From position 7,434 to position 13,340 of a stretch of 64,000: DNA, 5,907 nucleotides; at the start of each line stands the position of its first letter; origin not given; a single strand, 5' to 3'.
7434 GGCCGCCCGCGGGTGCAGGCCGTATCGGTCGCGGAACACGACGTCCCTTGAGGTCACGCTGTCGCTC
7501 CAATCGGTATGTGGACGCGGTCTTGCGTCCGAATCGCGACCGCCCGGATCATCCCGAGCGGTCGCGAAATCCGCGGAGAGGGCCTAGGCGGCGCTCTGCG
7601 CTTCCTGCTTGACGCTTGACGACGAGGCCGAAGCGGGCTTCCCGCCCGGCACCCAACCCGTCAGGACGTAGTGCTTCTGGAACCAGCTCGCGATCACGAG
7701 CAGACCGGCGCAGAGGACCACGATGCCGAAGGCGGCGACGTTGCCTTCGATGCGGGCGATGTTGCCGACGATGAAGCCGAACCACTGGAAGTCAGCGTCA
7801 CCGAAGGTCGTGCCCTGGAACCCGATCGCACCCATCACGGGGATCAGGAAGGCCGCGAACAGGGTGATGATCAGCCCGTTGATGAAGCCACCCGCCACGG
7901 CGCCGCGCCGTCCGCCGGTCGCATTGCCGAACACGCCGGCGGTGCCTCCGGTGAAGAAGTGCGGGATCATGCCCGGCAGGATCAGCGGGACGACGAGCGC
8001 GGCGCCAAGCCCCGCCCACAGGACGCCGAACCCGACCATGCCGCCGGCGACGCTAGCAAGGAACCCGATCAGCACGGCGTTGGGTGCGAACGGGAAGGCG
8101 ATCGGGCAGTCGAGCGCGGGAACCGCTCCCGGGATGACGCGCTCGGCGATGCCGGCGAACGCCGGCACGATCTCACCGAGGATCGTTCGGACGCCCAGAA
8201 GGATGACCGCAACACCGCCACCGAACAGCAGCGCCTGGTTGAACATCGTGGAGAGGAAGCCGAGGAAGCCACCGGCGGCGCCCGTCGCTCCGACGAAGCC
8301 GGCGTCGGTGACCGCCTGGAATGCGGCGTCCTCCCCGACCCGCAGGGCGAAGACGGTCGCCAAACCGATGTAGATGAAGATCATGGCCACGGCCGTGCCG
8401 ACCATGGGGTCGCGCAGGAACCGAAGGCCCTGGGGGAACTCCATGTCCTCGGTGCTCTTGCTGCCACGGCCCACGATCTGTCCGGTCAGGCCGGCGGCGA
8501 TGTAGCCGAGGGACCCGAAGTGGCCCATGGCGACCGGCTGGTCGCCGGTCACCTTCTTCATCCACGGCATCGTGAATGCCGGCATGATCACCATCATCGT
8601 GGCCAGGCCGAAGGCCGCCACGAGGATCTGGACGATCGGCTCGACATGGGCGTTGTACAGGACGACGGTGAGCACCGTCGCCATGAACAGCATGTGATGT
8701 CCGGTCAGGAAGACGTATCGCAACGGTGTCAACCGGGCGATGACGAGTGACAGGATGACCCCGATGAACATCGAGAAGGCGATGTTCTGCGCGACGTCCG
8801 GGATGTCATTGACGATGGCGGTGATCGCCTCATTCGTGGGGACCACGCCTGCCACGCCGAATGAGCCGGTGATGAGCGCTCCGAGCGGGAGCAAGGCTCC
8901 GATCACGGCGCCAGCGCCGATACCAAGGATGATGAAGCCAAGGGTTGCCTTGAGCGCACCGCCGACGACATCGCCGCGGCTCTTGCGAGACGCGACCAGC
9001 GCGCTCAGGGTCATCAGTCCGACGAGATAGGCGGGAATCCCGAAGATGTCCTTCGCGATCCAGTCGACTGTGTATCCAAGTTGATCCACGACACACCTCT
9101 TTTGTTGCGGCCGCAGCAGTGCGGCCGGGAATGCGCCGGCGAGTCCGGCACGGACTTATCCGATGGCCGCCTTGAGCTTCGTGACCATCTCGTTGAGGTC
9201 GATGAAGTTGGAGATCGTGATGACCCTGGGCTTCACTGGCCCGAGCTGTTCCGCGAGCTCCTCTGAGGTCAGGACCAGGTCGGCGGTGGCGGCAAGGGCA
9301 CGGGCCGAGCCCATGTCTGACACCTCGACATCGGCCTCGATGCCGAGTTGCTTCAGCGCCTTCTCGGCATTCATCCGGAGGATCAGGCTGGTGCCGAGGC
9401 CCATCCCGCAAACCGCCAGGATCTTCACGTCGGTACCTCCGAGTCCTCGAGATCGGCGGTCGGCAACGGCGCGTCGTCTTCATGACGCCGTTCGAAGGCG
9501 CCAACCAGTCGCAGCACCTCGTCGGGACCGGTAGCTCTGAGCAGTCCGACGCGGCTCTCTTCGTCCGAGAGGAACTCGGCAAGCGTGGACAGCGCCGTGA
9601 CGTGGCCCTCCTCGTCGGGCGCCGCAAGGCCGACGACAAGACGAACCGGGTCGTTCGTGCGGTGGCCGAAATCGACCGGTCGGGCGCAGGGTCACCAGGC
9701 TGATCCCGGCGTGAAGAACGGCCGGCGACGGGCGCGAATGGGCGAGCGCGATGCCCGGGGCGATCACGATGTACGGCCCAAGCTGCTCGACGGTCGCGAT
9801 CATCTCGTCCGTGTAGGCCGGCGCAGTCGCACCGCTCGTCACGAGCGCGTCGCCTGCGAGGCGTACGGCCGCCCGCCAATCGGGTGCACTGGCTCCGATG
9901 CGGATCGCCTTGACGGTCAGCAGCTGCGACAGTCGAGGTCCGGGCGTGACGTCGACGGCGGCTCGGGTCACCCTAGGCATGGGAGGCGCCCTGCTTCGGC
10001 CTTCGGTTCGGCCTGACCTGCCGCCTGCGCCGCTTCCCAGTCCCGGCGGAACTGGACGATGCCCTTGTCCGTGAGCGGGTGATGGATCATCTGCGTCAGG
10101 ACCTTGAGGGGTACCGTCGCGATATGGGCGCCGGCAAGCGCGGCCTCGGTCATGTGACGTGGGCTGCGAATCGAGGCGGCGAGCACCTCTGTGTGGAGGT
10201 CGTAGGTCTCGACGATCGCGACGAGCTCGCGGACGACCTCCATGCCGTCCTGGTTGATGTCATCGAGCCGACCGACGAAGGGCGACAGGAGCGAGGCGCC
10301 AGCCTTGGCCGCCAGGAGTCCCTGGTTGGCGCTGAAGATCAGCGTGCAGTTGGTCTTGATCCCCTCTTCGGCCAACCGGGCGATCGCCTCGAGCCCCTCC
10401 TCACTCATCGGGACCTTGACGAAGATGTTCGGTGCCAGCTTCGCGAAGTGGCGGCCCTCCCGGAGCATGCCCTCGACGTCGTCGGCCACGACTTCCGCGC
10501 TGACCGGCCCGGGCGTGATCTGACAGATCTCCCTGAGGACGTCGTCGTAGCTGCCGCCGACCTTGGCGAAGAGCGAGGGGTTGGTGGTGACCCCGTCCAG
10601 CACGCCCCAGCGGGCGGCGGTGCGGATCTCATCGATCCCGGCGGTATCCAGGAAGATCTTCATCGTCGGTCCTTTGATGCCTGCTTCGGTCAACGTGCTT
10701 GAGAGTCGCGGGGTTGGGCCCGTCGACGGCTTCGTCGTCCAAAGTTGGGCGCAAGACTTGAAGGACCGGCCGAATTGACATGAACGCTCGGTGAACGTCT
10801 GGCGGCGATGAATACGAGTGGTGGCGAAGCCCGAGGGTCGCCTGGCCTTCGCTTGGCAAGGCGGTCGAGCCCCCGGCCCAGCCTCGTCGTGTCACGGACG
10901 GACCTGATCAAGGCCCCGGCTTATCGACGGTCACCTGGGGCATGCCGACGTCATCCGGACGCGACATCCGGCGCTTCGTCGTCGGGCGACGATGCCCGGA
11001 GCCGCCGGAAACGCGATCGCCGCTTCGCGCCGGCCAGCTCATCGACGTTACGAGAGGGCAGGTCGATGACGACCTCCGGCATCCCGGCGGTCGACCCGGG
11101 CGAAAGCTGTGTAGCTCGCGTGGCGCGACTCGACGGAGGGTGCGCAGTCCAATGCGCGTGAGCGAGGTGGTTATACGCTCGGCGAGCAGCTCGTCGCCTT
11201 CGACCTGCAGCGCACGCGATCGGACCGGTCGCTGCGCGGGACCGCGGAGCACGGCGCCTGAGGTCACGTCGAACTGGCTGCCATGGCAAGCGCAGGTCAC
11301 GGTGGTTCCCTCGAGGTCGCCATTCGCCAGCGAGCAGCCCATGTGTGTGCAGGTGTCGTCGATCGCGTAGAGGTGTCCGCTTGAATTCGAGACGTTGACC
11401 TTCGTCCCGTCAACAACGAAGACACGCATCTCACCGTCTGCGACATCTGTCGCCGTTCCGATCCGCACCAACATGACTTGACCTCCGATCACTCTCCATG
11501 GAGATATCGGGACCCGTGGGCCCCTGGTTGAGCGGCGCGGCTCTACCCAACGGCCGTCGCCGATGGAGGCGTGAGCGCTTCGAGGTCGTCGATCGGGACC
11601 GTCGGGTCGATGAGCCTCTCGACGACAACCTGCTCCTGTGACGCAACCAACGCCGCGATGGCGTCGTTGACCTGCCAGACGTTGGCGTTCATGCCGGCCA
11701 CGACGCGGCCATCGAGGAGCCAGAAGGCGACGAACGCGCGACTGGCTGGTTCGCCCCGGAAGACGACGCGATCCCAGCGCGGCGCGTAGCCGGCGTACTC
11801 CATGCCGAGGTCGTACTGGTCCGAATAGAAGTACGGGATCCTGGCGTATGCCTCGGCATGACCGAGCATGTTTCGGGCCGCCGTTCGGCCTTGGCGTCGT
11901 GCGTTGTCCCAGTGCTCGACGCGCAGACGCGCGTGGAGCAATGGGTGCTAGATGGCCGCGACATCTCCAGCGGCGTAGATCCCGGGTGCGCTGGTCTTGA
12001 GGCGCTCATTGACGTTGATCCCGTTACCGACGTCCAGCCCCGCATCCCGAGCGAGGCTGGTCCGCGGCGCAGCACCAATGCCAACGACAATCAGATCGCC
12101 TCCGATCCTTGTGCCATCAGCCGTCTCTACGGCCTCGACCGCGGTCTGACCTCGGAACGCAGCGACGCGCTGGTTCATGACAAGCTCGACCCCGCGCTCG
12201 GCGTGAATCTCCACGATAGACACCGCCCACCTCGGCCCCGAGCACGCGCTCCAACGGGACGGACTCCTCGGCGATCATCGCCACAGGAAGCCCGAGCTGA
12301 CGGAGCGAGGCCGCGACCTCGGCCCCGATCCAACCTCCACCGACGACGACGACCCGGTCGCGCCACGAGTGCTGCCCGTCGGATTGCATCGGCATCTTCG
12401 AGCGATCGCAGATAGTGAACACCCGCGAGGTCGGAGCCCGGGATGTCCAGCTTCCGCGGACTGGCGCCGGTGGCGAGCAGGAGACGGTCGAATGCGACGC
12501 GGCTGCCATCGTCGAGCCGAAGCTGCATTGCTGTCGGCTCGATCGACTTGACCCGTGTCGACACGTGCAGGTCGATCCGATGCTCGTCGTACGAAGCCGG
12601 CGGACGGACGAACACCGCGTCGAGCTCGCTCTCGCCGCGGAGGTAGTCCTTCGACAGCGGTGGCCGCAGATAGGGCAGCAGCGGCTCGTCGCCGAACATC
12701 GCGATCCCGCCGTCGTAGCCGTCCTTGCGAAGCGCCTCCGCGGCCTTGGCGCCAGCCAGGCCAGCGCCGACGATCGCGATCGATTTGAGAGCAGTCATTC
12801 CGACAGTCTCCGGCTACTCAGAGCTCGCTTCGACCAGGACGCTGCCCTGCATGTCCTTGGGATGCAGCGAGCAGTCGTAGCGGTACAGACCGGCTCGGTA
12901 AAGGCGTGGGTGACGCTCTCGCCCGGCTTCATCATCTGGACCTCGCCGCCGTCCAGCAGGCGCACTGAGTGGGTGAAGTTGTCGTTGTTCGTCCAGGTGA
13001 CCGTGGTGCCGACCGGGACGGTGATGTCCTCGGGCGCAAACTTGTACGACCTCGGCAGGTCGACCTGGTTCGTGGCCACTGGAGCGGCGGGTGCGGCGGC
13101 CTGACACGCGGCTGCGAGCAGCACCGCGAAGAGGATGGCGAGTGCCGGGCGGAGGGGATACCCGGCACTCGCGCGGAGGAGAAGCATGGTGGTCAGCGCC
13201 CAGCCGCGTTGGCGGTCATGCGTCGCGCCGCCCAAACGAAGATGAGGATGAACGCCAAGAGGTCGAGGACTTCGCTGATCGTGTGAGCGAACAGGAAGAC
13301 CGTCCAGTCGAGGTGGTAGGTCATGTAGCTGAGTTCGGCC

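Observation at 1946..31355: Recurrent 11-bp-phased RTTCAY direct repeats upstream of at least 10 transcription units: a candidate regulon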

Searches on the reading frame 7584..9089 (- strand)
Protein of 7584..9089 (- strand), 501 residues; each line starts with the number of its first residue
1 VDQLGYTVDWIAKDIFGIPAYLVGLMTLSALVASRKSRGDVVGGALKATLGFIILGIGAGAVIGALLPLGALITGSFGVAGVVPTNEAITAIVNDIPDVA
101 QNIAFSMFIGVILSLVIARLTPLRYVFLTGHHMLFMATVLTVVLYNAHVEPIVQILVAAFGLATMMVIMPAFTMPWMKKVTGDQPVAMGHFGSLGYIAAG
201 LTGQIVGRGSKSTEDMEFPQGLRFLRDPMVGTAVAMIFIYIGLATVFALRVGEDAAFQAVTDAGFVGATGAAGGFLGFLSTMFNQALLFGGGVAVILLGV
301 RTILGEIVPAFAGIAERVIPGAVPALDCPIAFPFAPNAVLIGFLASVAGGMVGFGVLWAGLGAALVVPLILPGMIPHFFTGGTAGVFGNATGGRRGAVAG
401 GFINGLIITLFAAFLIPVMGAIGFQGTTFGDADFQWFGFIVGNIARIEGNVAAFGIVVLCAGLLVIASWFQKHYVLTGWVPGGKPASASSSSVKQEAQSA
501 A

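Call 59: search_protein_families(library=pfam, proteins=[window:7584-9089:-], max_evalue=1)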
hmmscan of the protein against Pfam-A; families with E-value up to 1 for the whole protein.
window:7584-9089:- (501 aa): 2 families
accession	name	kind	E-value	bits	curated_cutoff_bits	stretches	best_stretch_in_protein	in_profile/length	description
PF03611.19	EIIC-GAT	-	2.2e-110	369.9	24.2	1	14-433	1-394/394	PTS system sugar-specific permease component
PF13807.11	GNVR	-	0.98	9.8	27.7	0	333-357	53-77/82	G-rich domain on putative tyrosine kinase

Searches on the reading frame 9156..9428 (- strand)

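Call 59: search_protein_families(library=pfam, proteins=[window:9156-9428:-], max_evalue=1)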
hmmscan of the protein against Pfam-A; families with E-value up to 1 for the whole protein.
window:9156-9428:- (90 aa): 1 family
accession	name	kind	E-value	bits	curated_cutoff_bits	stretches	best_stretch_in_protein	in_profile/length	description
PF02302.22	PTS_IIB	-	6.2e-17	62.5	23.6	1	2-85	1-88/90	PTS system, Lactose/Cellobiose specific IIB subunit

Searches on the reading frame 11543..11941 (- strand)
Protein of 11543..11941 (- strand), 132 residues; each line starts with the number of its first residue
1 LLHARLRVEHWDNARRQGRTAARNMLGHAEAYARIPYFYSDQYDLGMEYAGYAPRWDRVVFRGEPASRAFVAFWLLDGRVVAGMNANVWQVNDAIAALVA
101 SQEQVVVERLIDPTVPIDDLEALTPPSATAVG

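Call 47: search_protein_families(library=pfam, proteins=[window:11543-11941:-], max_evalue=0.001)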
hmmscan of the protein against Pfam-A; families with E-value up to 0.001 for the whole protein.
window:11543-11941:- (132 aa): 2 families
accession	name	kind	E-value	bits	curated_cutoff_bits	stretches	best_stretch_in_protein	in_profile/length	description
PF14759.12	Reductase_C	-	2.5e-15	57.2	25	1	37-119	1-83/85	Reductase C-terminal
PF21791.3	MDHAR3-like_C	-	8.3e-05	23.1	27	1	35-105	1-74/88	Monodehydroascorbate reductase 3-like, C-terminal domain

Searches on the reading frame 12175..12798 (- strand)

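Call 47: search_protein_families(library=pfam, proteins=[window:12175-12798:-], max_evalue=0.001)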
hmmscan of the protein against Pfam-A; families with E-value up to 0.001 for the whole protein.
window:12175-12798:- (207 aa): 2 families
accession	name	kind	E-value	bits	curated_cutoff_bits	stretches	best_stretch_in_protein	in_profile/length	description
PF07992.20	Pyr_redox_2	-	6e-23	82.1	26.1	1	6-143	2-140/291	Pyridine nucleotide-disulphide oxidoreductase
PF13454.12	NAD_binding_9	-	8.8e-05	23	21.8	0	78-112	118-154/155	FAD-NAD(P)-binding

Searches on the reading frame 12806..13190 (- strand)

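Call 47: search_protein_families(library=pfam, proteins=[window:12806-13190:-], max_evalue=0.001)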
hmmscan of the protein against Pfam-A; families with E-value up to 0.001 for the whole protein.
window:12806-13190:- (128 aa): 2 families
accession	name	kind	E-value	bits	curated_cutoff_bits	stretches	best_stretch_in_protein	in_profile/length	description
PF13473.12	Cupredoxin_1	-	1.3e-05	25.6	27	1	22-97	4-80/104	Cupredoxin-like domain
PF00127.26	Copper-bind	-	0.00066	20.5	21.2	0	49-81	12-44/99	Copper binding proteins, plastocyanin/azurin family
